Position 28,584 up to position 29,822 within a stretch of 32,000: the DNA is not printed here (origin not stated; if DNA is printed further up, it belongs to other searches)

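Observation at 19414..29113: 8.8-kb accessory island between convergent dinB and ruvB, bracketed by 464-bp direct repeats that duplicate both gene ends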

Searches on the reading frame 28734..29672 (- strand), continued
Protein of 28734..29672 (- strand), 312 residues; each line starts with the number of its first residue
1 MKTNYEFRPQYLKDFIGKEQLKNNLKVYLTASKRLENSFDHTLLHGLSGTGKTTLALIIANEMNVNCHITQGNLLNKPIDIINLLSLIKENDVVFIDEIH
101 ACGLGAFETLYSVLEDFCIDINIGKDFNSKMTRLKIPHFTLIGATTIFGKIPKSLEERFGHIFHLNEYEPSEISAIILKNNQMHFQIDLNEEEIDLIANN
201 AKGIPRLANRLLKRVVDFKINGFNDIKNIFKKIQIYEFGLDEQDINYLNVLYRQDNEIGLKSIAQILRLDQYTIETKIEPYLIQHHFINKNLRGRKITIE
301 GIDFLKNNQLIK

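Call 35: find_encoding_contigs(protein=P0125, flank=10000, max_places=6)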
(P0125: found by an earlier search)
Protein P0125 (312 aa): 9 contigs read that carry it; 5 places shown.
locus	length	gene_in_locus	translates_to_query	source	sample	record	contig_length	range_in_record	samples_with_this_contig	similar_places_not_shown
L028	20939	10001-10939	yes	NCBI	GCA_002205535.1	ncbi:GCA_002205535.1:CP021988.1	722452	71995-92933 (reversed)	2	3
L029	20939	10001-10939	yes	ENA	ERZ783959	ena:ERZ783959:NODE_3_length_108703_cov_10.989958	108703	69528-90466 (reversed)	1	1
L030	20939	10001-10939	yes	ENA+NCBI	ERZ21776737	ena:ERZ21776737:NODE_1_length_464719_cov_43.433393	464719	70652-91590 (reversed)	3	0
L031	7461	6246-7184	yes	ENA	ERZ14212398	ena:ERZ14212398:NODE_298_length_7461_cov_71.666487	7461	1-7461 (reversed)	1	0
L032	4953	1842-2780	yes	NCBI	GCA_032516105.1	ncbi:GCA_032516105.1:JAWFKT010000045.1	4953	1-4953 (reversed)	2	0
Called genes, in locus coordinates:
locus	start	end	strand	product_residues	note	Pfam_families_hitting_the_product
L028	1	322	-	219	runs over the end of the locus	PF00834:Ribul_P_3_epim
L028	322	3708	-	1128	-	PF12506:DUF3713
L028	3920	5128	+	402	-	PF00266:Aminotran_5, PF01053:Cys_Met_Meta_PP (weak)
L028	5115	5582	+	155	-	PF01592:NifU_N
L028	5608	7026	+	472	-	PF00587:tRNA-synt_2b, PF03129:HGTP_anticodon, PF09180:ProRS-C_1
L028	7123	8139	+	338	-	-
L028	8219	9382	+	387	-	PF03706:LPG_synthase_TM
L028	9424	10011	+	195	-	PF14520:HHH_5, PF07499:RuvA_C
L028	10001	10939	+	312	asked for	PF05496:RuvB_N, PF00004:AAA, PF07728:AAA_5 (faint), PF17864:AAA_lid_4, PF05491:WHD_RuvB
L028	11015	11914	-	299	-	PF01420:Methylase_S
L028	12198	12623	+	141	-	-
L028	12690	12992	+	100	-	-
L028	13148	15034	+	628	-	-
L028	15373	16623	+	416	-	-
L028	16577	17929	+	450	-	PF00082:Peptidase_S8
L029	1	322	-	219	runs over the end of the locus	PF00834:Ribul_P_3_epim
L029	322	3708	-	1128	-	PF12506:DUF3713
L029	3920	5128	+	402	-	PF00266:Aminotran_5, PF01053:Cys_Met_Meta_PP (weak)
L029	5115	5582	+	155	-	PF01592:NifU_N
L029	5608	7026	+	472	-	PF00587:tRNA-synt_2b, PF03129:HGTP_anticodon, PF09180:ProRS-C_1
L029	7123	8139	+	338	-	-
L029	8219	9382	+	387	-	PF03706:LPG_synthase_TM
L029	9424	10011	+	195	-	PF14520:HHH_5, PF07499:RuvA_C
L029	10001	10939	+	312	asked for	PF05496:RuvB_N, PF00004:AAA, PF07728:AAA_5 (faint), PF17864:AAA_lid_4, PF05491:WHD_RuvB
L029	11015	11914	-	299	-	PF01420:Methylase_S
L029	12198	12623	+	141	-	-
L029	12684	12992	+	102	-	-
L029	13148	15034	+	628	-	-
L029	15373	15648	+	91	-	-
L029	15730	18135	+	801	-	PF00082:Peptidase_S8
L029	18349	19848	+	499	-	-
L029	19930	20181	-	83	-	-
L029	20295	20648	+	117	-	PF17864:AAA_lid_4 (weak), PF05491:WHD_RuvB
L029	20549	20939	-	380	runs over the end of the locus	PF00817:IMS, PF11799:IMS_C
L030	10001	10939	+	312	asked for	PF05496:RuvB_N, PF00004:AAA, PF07728:AAA_5 (faint), PF17864:AAA_lid_4, PF05491:WHD_RuvB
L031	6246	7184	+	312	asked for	PF05496:RuvB_N, PF00004:AAA, PF07728:AAA_5 (faint), PF17864:AAA_lid_4, PF05491:WHD_RuvB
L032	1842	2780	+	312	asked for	PF05496:RuvB_N, PF00004:AAA, PF07728:AAA_5 (faint), PF17864:AAA_lid_4, PF05491:WHD_RuvB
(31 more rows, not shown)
